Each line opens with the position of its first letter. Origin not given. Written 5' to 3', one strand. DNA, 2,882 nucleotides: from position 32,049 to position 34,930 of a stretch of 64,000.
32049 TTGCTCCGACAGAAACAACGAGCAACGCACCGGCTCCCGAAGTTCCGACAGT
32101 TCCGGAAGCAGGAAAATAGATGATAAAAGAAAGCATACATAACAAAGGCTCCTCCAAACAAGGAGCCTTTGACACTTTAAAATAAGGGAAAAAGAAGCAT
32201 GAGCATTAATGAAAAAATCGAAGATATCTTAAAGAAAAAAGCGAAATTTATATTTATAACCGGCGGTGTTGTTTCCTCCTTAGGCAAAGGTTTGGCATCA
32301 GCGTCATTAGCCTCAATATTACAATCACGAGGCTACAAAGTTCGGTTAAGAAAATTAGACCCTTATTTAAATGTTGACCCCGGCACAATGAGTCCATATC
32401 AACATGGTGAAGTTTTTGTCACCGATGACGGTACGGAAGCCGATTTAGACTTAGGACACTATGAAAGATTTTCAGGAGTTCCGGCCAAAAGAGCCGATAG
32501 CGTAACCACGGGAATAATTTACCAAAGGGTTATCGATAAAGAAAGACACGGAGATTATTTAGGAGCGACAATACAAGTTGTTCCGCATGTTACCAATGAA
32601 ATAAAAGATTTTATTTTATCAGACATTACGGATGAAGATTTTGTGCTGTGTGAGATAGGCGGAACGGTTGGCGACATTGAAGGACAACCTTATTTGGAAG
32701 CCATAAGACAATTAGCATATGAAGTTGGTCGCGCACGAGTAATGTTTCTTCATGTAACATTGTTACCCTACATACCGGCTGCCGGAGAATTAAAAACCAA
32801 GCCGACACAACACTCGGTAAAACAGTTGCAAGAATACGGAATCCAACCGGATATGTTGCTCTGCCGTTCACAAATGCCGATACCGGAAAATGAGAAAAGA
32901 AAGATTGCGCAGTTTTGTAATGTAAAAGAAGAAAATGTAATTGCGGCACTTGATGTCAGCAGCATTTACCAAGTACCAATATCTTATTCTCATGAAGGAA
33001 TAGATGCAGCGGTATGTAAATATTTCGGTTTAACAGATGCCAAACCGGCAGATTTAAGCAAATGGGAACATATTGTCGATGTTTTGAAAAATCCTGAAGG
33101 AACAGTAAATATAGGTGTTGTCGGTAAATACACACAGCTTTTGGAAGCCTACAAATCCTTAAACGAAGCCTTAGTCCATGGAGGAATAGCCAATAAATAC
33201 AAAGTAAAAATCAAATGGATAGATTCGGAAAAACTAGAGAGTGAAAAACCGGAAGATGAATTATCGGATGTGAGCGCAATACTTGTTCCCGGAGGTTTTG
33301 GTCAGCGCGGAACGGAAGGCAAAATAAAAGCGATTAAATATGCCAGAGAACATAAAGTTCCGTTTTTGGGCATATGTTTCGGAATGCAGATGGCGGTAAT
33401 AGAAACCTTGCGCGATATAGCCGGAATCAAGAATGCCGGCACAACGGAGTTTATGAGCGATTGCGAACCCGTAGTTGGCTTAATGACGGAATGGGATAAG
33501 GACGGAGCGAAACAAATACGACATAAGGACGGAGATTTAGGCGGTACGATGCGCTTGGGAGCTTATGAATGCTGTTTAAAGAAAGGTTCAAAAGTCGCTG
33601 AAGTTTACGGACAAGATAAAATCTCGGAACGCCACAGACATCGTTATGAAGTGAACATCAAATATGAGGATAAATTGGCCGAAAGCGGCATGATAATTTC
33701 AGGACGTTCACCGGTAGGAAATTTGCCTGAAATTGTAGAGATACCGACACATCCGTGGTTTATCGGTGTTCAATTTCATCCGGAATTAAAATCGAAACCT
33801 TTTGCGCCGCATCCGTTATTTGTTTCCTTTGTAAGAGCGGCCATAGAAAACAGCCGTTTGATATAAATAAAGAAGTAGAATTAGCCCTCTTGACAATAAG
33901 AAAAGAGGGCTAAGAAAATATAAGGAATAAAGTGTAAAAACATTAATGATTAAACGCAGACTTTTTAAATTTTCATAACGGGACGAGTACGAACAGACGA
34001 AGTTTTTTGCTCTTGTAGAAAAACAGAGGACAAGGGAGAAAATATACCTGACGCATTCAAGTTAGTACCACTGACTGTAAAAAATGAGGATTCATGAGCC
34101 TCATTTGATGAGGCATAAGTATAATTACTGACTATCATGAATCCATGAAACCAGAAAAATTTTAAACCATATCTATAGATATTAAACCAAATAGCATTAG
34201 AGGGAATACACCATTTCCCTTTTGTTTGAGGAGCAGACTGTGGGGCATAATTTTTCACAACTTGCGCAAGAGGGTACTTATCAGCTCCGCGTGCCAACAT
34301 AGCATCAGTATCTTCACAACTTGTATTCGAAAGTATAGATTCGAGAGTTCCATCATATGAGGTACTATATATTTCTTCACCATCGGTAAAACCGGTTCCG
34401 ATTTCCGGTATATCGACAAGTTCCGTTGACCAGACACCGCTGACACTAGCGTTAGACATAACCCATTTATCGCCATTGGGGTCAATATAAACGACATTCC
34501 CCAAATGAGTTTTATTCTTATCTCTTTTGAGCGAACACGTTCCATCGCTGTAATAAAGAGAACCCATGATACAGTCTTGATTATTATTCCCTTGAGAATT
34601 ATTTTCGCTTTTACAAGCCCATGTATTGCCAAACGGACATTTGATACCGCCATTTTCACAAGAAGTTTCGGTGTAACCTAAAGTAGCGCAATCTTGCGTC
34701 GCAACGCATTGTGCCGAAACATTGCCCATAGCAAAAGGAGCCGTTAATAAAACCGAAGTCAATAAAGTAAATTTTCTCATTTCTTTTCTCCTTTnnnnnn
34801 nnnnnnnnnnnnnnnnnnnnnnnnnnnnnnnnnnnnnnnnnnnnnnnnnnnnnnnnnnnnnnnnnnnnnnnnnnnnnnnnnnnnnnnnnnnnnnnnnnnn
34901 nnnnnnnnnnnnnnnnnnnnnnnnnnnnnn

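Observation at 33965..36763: Cys-rich cassette 1 plus a divergent hypothetical gene inserted between pyrG and kdsA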

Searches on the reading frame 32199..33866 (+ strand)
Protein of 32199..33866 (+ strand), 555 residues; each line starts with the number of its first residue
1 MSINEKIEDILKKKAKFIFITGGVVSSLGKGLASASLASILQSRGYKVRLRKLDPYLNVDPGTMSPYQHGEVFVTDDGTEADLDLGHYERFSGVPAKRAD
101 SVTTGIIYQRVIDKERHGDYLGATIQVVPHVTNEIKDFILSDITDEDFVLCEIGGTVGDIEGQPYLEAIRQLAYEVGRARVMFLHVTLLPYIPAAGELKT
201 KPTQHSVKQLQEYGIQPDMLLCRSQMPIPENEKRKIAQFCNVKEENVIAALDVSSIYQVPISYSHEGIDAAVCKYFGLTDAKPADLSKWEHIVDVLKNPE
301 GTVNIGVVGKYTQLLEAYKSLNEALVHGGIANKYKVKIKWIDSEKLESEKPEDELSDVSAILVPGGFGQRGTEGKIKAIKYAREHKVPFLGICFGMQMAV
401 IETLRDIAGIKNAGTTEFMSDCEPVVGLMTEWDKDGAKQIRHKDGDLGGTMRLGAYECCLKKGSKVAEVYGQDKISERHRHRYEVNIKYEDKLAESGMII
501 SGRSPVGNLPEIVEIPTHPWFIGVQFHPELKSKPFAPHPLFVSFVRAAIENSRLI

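Call 9: find_encoding_contigs(protein=window:32199-33866:+, flank=10000, max_places=10)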
Protein window:32199-33866:+ (555 aa): 23 contigs read that carry it; 9 places shown.
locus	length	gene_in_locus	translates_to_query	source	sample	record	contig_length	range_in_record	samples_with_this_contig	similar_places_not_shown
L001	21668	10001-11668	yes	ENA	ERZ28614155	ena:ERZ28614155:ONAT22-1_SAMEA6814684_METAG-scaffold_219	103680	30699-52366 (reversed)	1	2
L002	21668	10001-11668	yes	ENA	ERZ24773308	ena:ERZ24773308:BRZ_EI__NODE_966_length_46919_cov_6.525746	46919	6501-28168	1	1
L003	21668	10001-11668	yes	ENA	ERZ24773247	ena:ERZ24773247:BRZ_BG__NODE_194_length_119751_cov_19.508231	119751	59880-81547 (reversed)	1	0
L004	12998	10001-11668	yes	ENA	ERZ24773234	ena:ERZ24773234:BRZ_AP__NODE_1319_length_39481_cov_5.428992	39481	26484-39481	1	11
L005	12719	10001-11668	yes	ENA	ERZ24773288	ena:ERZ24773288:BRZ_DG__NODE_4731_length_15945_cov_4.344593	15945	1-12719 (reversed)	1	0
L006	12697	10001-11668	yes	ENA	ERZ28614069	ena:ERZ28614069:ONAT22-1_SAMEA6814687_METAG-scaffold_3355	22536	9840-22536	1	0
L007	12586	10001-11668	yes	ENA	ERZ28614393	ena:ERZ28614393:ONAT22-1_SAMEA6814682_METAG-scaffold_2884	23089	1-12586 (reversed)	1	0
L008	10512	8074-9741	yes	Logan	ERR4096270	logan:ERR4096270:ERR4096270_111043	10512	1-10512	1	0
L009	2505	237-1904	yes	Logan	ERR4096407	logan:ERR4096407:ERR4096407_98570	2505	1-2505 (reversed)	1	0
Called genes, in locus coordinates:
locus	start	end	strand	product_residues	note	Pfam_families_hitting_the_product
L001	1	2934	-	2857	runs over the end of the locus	PF27417:BigA_3rd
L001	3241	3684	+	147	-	PF01467:CTP_transf_like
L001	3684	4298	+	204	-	PF00132:Hexapep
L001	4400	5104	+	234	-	PF03749:SfsA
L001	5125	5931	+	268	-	PF00557:Peptidase_M24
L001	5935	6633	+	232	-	PF20582:UPF0758_N (weak), PF04002:RadC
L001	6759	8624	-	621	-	PF13623:SurA_N_2, PF13624:SurA_N_3, PF13145:Rotamase_2, PF13616:Rotamase_3, PF00639:Rotamase, PF13145:Rotamase_2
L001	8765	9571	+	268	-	PF00121:TIM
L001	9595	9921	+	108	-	PF03840:SecG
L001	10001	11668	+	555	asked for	PF06418:CTP_synth_N, PF00117:GATase, PF07722:Peptidase_C26 (weak)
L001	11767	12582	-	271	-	-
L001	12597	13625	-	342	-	-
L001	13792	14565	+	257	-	-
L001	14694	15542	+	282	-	PF00793:DAHP_synth_1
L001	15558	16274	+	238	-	PF11967:RecO_N, PF02565:RecO_C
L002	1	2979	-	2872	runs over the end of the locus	PF27417:BigA_3rd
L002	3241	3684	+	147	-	PF01467:CTP_transf_like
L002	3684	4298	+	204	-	PF00132:Hexapep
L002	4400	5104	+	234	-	PF03749:SfsA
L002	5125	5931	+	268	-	PF00557:Peptidase_M24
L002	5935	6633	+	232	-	PF20582:UPF0758_N (weak), PF04002:RadC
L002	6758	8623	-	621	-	PF13623:SurA_N_2, PF13624:SurA_N_3, PF13145:Rotamase_2, PF13616:Rotamase_3, PF00639:Rotamase, PF13145:Rotamase_2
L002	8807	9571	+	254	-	PF00121:TIM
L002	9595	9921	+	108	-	PF03840:SecG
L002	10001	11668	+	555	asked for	PF06418:CTP_synth_N, PF00117:GATase, PF07722:Peptidase_C26 (weak)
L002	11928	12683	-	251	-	-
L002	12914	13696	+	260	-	-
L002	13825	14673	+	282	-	PF00793:DAHP_synth_1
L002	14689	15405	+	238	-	PF11967:RecO_N, PF02565:RecO_C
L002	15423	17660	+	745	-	PF00521:DNA_topoisoIV, PF03989:DNA_gyraseA_C (faint)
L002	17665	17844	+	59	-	PF21839:DUF6898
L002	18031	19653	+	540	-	-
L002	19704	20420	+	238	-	-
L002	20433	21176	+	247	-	-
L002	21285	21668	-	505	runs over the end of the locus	PF00587:tRNA-synt_2b, PF03129:HGTP_anticodon, PF09180:ProRS-C_1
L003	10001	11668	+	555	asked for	PF06418:CTP_synth_N, PF00117:GATase, PF07722:Peptidase_C26 (weak)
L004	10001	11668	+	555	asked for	PF06418:CTP_synth_N, PF00117:GATase, PF07722:Peptidase_C26 (weak)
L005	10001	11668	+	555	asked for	PF06418:CTP_synth_N, PF00117:GATase, PF07722:Peptidase_C26 (weak)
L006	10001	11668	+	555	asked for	PF06418:CTP_synth_N, PF00117:GATase, PF07722:Peptidase_C26 (weak)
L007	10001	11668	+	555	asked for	PF06418:CTP_synth_N, PF00117:GATase, PF07722:Peptidase_C26 (weak)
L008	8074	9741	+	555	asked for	PF06418:CTP_synth_N, PF00117:GATase, PF07722:Peptidase_C26 (weak)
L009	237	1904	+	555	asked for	PF06418:CTP_synth_N, PF00117:GATase, PF07722:Peptidase_C26 (weak)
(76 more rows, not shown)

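Call 87: search_protein_families(library=padloc, proteins=[L002:11928-12683:-], max_evalue=0.1)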
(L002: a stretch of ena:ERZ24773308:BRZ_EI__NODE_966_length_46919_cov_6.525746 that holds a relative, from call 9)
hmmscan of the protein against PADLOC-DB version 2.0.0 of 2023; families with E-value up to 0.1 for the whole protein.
L002:11928-12683:- (251 aa): 1 family
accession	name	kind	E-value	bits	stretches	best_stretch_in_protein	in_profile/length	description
PDLC01885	CARF4--CARF_PDDEXK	-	0.00032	18.1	1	101-172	102-162/405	-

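Call 88: search_protein_families(library=phrogs, proteins=[L002:11928-12683:-], max_evalue=0.1)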
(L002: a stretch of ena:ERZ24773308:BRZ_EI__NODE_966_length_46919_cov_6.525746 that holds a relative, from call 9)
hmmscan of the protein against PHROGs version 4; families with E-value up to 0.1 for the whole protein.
L002:11928-12683:- (251 aa): 1 family
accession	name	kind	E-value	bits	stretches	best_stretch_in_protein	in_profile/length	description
phrog_14321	-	moron, auxiliary metabolic gene and host takeover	0.016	16.5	1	7-85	66-144/183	anti-restriction protein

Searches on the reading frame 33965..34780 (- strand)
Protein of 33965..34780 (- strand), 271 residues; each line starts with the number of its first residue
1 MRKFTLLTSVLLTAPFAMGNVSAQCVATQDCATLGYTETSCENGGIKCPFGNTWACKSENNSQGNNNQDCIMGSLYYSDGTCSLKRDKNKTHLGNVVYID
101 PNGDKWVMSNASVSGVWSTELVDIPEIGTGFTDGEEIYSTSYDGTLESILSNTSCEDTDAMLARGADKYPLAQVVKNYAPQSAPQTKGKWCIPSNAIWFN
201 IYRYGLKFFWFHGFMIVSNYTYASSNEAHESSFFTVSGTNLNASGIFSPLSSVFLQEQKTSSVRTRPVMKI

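Call 7: search_protein_families(library=pfam, proteins=[window:33965-34780:-], max_evalue=1)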
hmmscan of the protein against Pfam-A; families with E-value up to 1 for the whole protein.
window:33965-34780:- (271 aa): 0 families

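Call 8: search_protein_families(library=ncbifam, proteins=[window:33965-34780:-], max_evalue=1)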
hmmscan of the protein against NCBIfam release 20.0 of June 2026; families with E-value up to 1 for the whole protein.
window:33965-34780:- (271 aa): 0 families
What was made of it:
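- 33965..34780 (-): short1 (271 aa): signal peptide, a Cys module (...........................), then a divergent Lcl-C/DUF1566-like lectin domain. No Pfam or NCBIfam hit of its own (calls 7, 8).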

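Call 52: predict_structure(protein=window:33965-34780:-)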
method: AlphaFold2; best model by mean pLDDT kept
length: 271 residues; sequences in the alignment: 1
mean_pLDDT: 36.4   pTM: 0.26
mean pLDDT of the five models: 36.4, 27.4, 27.0, 26.4, 26.4
residues with pLDDT >= 90: 0; 70-90: 0; 50-70: 14; < 50: 257
segments of 3 or more residues with pLDDT < 50: 1-7, 9-197, 199-204, 211-214, 220-229, 234-271
pLDDT, mean of each block of 10 residues (from residue 1): 41 35 27 34 32 37 35 37 39 37 35 26 28 24 31 39 39 45 39 44 50 50 43 44 32 32 29 28
secondary structure, 60 per line:
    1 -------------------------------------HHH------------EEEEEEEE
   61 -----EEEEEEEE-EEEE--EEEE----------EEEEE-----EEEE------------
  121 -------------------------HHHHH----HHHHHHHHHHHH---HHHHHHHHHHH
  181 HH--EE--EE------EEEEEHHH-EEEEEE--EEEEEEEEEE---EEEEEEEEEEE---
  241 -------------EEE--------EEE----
elements in order: E53-60 E66-73 E75-78 E81-84 E95-99 E105-108 H146-150 H155-166 H170-182 E197-201 E206-211 E214-223 E227-237 E254-256 E265-267
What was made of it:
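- Tried and rejected: Single-sequence AlphaFold of short1 was useless (pLDDT 36, call 52).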
